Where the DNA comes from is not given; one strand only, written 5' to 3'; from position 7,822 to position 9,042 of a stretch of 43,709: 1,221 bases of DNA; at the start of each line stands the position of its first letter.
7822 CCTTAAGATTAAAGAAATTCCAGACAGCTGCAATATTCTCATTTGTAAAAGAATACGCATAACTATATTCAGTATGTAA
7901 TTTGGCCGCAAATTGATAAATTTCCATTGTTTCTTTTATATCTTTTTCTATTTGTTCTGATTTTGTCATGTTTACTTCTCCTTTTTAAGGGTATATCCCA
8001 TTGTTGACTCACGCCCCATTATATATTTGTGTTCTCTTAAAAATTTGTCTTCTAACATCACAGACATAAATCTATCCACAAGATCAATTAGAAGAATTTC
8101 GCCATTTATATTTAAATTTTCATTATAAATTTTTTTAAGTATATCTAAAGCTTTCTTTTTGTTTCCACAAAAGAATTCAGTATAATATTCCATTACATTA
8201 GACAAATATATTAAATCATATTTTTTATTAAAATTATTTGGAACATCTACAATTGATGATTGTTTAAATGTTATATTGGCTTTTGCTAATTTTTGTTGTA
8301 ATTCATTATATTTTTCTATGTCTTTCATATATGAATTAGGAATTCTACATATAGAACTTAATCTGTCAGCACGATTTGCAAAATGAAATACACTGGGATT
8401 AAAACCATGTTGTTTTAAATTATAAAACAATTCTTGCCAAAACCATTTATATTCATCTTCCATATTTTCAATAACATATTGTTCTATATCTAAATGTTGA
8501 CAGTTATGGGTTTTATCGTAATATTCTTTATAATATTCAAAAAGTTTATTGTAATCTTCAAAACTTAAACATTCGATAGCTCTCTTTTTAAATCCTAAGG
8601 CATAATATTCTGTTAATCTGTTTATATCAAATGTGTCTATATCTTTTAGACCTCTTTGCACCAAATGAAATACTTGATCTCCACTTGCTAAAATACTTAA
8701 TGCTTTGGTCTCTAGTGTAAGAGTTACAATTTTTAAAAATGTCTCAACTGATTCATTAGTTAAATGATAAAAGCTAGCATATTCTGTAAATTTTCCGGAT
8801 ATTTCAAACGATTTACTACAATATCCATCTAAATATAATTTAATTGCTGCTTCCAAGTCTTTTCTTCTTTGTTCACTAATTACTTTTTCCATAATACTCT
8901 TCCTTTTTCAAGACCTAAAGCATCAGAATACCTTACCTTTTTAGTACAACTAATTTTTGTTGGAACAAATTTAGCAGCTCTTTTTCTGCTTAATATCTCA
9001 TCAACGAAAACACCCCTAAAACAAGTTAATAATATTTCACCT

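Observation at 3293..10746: Single operon of eight divergent tandem paralogs of a compact DUF3419/BtaA-like putative SAM-binding protein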

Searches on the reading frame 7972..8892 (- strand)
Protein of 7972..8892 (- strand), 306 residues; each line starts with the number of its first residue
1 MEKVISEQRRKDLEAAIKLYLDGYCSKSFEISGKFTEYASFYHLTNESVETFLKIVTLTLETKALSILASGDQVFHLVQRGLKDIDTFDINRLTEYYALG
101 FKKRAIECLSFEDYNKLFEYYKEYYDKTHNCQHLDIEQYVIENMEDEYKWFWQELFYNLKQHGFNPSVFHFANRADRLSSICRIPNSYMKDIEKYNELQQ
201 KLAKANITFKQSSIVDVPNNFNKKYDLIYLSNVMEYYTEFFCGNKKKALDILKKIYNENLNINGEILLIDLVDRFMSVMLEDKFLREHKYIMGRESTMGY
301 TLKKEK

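Call 3: search_protein_families(library=pfam, proteins=[window:7972-8892:-], max_evalue=1)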
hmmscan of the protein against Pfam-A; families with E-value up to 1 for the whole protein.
window:7972-8892:- (306 aa): 3 families
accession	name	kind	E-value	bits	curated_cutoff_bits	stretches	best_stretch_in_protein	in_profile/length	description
PF11899.13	DUF3419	-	1e-08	35.2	28.2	1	40-153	10-116/385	Protein of unknown function (DUF3419)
PF13847.12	Methyltransf_31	-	0.0026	17.9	27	1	192-272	41-113/145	Methyltransferase domain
PF08242.18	Methyltransf_12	-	0.14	13.4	30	1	199-256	43-89/98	Methyltransferase domain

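Call 4: search_protein_families(library=ncbifam, proteins=[window:7972-8892:-], max_evalue=1)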
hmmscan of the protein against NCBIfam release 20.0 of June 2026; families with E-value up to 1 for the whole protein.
window:7972-8892:- (306 aa): 0 families

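Call 11: search_protein_families(library=padloc, proteins=[window:7972-8892:-], max_evalue=0.1)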
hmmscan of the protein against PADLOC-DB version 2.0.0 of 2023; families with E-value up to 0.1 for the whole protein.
window:7972-8892:- (306 aa): 0 families

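Call 29: predict_structure(alignment_id=A2)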
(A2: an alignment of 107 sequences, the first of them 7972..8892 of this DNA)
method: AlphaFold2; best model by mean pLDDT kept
length: 306 residues; sequences in the alignment: 107
mean_pLDDT: 92.9   pTM: 0.92
mean pLDDT of the five models: 92.9, 92.2, 91.9, 91.7, 91.1
residues with pLDDT >= 90: 236; 70-90: 61; 50-70: 9; < 50: 0
segments of 3 or more residues with pLDDT < 50: none
pLDDT, mean of each block of 10 residues (from residue 1): 88 97 86 86 91 92 97 98 98 98 99 97 93 98 98 98 97 83 82 98 98 98 98 91 93 98 94 85 89 72 90
secondary structure, 60 per line:
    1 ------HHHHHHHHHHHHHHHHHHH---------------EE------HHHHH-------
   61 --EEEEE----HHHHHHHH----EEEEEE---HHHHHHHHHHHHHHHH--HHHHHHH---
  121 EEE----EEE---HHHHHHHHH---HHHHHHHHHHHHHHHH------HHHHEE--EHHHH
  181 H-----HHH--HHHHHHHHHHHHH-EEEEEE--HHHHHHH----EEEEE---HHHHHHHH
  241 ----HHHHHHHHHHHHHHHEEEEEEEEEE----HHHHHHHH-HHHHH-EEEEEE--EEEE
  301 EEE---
elements in order: H7-25 H49-53 E63-67 H72-79 E84-89 H93-108 H111-117 E121-123 E128-130 H134-142 H146-161 H168-171 H177-181 H192-204 E206-211 H214-220 E225-229 H233-240 H245-259 E260-269 H274-281 H283-287 E289-294 E297-303

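Call 32: fold_search(model_id=the predicted structure, library=pdb)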
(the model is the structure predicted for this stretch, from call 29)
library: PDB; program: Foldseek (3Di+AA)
matches with E <= 10: 1444; with E <= 0.001: 164
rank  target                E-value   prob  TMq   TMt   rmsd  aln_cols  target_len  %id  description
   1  6ulo_A                3.2e-06  1.00  0.45  0.44  10.3       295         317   12  Structure of an N-terminally truncated uncharacterized protein from Leptospira interrogans serogroup Icterohaemorrhagi (released 2019-10-16)
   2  6ulo_B                6.8e-06  1.00  0.46  0.46   7.7       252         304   13  Structure of an N-terminally truncated uncharacterized protein from Leptospira interrogans serogroup Icterohaemorrhagi (released 2019-10-16)
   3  9bxn_A                1.3e-05  1.00  0.38  0.46  10.0       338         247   13  OvoM from Sulfuricurvum sp. isolate STB_99, an ovothiol-biosynthetic N-methyltransferase in complex with 5-thiohistidi (released 2025-01-08)
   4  7ble_A                1.5e-05  1.00  0.35  0.40  12.2       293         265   11  Co-crystal structure of Human Nicotinamide N-methyltransferase (NNMT) with the tricyclic inhibitor (3) (released 2021-03-17)
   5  8khq_B                1.8e-05  1.00  0.37  0.18   8.7       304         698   11  Bifunctional sulfoxide synthase OvoA_Th2 in complex with histidine and cysteine (released 2023-12-06)
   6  9bxm_A                1.8e-05  1.00  0.39  0.48  10.1       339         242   12  OvoM from Sulfuricurvum sp. isolate STB_99, a SAM-dependent N-methyltransferase involved in ovothiol biosynthesis (released 2025-01-08)
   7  5zw3_B                2.0e-05  1.00  0.39  0.59  10.6       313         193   10  Crystal Structure of TrmR from B. subtilis (released 2018-07-11)
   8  7ei2_A                2.3e-05  1.00  0.34  0.44  14.4       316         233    9  Structure of human NNMT in complex with macrocyclic peptide 8 (released 2022-03-30)
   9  1o9h                  2.6e-05  1.00  0.38  0.46   7.8       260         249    9  rRNA methyltransferase aviRa from Streptomyces viridochromogenes at 2.4A (released 2003-05-16)
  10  8khq_C                2.6e-05  1.00  0.38  0.19   9.5       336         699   10  Bifunctional sulfoxide synthase OvoA_Th2 in complex with histidine and cysteine (released 2023-12-06)
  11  7wmt                  3.3e-05  1.00  0.36  0.46  12.8       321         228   12  Crystal structure of small molecule 13 bound to human Nicotinamide N-methyltransferase (released 2022-08-31)
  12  8khq_A                3.5e-05  1.00  0.39  0.19   9.5       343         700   10  Bifunctional sulfoxide synthase OvoA_Th2 in complex with histidine and cysteine (released 2023-12-06)
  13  2i62_C                3.5e-05  1.00  0.36  0.42  13.1       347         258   10  Mouse Nicotinamide N-methyltransferase (released 2006-09-12)
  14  9bxl_B                3.9e-05  1.00  0.39  0.47   9.9       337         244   14  OvoM from Sulfuricurvum sp. isolate STB_99, an ovothiol-biosynthetic N-methyltransferase in complex with SAM (released 2025-01-08)
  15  9bxl_A                4.2e-05  1.00  0.38  0.46  10.1       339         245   13  OvoM from Sulfuricurvum sp. isolate STB_99, an ovothiol-biosynthetic N-methyltransferase in complex with SAM (released 2025-01-08)
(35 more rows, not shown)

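Call 33: search_solved_structures(query=A2, max_evalue=10, show_alignments=3)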
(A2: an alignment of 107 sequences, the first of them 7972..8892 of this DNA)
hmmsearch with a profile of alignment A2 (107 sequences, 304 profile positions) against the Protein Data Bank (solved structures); distinct sequences matched with E-value up to 10: 1.
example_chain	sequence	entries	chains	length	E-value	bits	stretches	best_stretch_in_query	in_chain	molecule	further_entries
5ftw_A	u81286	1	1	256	0.071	15.5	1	179-255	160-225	CHEMOTAXIS PROTEIN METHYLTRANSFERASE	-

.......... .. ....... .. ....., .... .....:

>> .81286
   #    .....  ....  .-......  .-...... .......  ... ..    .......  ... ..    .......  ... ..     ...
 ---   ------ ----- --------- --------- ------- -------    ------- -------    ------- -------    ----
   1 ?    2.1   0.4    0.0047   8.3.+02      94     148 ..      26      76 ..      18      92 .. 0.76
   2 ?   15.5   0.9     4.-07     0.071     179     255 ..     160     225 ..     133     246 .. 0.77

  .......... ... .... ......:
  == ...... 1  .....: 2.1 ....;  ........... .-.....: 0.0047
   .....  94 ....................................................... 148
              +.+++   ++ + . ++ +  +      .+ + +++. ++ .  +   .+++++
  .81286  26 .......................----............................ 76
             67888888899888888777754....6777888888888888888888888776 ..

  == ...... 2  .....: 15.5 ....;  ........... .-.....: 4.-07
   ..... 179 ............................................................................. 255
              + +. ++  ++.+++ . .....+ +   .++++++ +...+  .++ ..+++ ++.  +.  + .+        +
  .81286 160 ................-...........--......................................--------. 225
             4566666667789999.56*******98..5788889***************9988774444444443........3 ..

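Call 48: find_homologous_proteins(query=A2, max_evalue=0.00001)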
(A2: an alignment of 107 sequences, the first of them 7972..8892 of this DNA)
Query A2 (107 sequences) (306 aa, profile of the alignment): 135 proteins with E <= 0.00001 among 4733 candidates; the best 120 are listed.
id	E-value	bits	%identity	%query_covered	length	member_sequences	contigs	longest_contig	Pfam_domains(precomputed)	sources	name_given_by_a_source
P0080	3.5e-96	340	35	69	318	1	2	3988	PF11899.14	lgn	-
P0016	1.3e-93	332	51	92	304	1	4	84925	PF11899.14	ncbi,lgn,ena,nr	ncbi:MAG: hypothetical protein IJO33_04545 [Bacilli bacterium]|nr:hypothetical protein [Bacilli bact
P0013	1.6e-93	331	52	100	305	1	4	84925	PF11899.14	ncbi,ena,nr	ncbi:MAG: class I SAM-dependent methyltransferase [Bacilli bacterium]|nr:class I SAM-dependent methy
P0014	7.4e-93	329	51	100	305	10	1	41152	PF11899.14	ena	-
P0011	1.1e-92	329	48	99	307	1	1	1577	PF11899.14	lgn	-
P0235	3.3e-92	327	38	69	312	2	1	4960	PF11899.14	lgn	-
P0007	2.2e-91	324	59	100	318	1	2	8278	PF11899.14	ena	-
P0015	5.2e-91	323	50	99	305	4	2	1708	-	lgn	-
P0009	6.0e-91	323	52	93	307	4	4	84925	-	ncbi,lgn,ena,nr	ncbi:MAG: hypothetical protein IJO33_04530 [Bacilli bacterium]|nr:hypothetical protein [Bacilli bact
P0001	6.7e-91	323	100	100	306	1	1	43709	PF11899.14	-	-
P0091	1.8e-90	321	35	67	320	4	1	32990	PF11899.14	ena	-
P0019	2.6e-90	321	46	99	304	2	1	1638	PF11899.14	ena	-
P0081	3.3e-90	320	33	71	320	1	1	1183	PF11899.14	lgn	-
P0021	3.4e-90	320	47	92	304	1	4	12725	PF11899.14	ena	-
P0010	7.3e-90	319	52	91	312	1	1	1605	PF11899.14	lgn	-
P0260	1.9e-40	157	25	74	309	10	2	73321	PF11899.14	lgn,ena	-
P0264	2.1e-39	154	26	68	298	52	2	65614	PF11899.14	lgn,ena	-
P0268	6.4e-39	152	27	76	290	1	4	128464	PF11899.14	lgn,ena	-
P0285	6.8e-37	145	29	70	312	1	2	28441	PF11899.14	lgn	-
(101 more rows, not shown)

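Call 49: find_encoding_contigs(protein=P0264, flank=7000, max_places=2)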
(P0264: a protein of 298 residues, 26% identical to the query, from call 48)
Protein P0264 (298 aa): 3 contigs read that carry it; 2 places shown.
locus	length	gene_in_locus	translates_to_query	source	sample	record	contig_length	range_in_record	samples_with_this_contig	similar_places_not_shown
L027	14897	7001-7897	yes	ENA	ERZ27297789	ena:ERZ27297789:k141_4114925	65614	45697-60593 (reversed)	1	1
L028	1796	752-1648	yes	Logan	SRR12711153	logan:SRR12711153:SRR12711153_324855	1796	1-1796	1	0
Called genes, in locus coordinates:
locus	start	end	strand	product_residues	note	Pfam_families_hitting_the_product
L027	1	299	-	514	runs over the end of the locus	PF08529:NusA_N, PF00575:S1 (weak), PF13184:KH_NusA_1st, PF26594:KH_NusA_2nd, PF14520:HHH_5 (faint)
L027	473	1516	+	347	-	PF04613:LpxD, PF14602:Hexapep_2 (faint), PF25087:GMPPB_C, PF00132:Hexapep (weak), PF25084:LbH_EIF2B (weak), PF00132:Hexapep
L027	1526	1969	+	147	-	PF22817:ApeP-like, PF07977:FabA, PF22818:ApeI-like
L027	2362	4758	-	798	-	-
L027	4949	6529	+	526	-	PF13091:PLDc_2, PF00614:PLDc (weak)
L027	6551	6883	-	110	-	-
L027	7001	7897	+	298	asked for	PF11899:DUF3419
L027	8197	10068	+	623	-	-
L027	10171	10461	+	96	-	PF18291:HU-HIG, PF00216:Bac_DNA_binding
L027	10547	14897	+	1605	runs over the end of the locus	PF01435:Peptidase_M48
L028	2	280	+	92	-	?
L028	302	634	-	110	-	-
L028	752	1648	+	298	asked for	PF11899:DUF3419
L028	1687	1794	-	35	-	?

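Call 50: find_encoding_contigs(protein=P0268, flank=7000, max_places=2)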
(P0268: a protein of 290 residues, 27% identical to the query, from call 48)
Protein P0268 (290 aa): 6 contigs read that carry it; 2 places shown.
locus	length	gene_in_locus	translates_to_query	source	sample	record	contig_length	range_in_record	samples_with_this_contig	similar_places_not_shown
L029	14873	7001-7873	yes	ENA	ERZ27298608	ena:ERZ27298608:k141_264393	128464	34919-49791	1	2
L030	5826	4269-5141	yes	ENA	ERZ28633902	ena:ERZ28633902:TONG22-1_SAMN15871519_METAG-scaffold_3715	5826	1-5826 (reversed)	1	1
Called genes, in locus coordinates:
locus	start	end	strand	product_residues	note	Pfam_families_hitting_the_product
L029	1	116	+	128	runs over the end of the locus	-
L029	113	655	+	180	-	PF00814:TsaD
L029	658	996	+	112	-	-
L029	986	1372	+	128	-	PF00583:Acetyltransf_1, PF13508:Acetyltransf_7, PF13673:Acetyltransf_10, PF08445:FR47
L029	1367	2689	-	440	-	PF05970:PIF1, PF13604:AAA_30, PF13245:AAA_19, PF13401:AAA_22 (weak), PF01443:Viral_helicase1 (faint), PF02689:Herpes_Helicase (weak), PF13538:UvrD_C_2 (faint)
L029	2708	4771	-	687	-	-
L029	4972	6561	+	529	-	PF13091:PLDc_2, PF00614:PLDc (faint), PF13091:PLDc_2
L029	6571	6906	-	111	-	-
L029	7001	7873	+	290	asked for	PF11899:DUF3419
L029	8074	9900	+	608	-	-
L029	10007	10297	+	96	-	PF18291:HU-HIG (weak), PF00216:Bac_DNA_binding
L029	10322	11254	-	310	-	PF00056:Ldh_1_N, PF03807:F420_oxidored (weak), PF02866:Ldh_1_C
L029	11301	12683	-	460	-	PF01564:Spermine_synth (weak)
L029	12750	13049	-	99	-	PF00583:Acetyltransf_1 (weak), PF13508:Acetyltransf_7 (weak), PF14542:Acetyltransf_CG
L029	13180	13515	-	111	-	-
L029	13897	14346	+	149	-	PF02381:MraZ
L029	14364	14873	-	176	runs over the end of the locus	PF00406:ADK, PF13207:AAA_17, PF13671:AAA_33 (weak)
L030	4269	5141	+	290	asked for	PF11899:DUF3419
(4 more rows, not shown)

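Call 51: find_encoding_contigs(protein=P0260, flank=7000, max_places=2)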
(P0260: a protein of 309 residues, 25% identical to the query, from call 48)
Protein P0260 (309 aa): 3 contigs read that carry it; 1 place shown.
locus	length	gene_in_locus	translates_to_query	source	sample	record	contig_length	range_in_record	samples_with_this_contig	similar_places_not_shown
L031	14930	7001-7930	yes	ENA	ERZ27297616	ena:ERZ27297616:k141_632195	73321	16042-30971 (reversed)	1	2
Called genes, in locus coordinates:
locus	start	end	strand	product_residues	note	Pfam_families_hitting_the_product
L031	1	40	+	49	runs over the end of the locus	PF01783:Ribosomal_L32p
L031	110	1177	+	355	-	PF02504:FA_synthesis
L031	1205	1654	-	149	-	PF02381:MraZ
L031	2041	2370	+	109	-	-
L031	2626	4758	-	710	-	-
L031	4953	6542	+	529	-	PF13091:PLDc_2, PF00614:PLDc (weak)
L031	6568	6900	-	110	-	-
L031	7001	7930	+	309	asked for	PF11899:DUF3419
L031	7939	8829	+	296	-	PF11899:DUF3419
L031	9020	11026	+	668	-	-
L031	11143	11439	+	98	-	PF00216:Bac_DNA_binding, PF18291:HU-HIG (weak)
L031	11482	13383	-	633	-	PF05649:Peptidase_M13_N, PF01431:Peptidase_M13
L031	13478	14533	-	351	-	PF04055:Radical_SAM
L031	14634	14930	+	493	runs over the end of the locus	PF17251:Pom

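Call 52: search_protein_families(library=ncbifam, proteins=[L029:2708-4771:-, L029:4972-6561:+, L029:6571-6906:-, L029:7001-7873:+, L029:8074-9900:+], max_evalue=0.01)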
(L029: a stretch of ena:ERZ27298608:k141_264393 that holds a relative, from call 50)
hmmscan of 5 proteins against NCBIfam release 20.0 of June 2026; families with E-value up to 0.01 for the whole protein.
L029:2708-4771:- (687 aa): 0 families

L029:4972-6561:+ (529 aa): 8 families
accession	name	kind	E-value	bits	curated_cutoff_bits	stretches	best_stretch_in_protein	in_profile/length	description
TIGR04265.1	bac_cardiolipin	equivalog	8.9e-29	100.8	290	2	86-237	138-280/483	cardiolipin synthase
NF008427.0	PRK11263.1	equivalog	6.4e-22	78.2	281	1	70-473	12-338/409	cardiolipin synthase ClsB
NF009107.0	PRK12452.1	equivalog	1.3e-15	57.1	787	2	69-203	142-266/509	cardiolipin synthase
NF038319.1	DISARM_DrmC_I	equivalog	1.2e-10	41.3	133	2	321-469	94-229/236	DISARM system phospholipase D-like protein DrmC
NF010492.0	PRK13912.1-3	equivalog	2.1e-10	40.5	297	1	92-204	47-146/178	nuclease NucT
NF010493.0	PRK13912.1-4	equivalog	5.6e-06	26.4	351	1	97-199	45-134/171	nuclease NucT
NF010491.0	PRK13912.1-2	equivalog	1.6e-05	24.8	225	1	95-203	52-147/180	nuclease NucT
NF010490.0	PRK13912.1-1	equivalog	0.00052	20.1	211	0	99-141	48-90/159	nuclease NucT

L029:6571-6906:- (111 aa): 2 families
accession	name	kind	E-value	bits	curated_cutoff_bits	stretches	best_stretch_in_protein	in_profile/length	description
NF033556.1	MerTP_fusion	equivalog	1.2e-05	25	180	1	9-108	2-101/186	mercuric transport protein MerTP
NF010314.2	PRK13751.2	equivalog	0.0073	16.4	150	1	8-101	13-106/116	mercuric ion transporter MerT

L029:7001-7873:+ (290 aa): 0 families

L029:8074-9900:+ (608 aa): 0 families
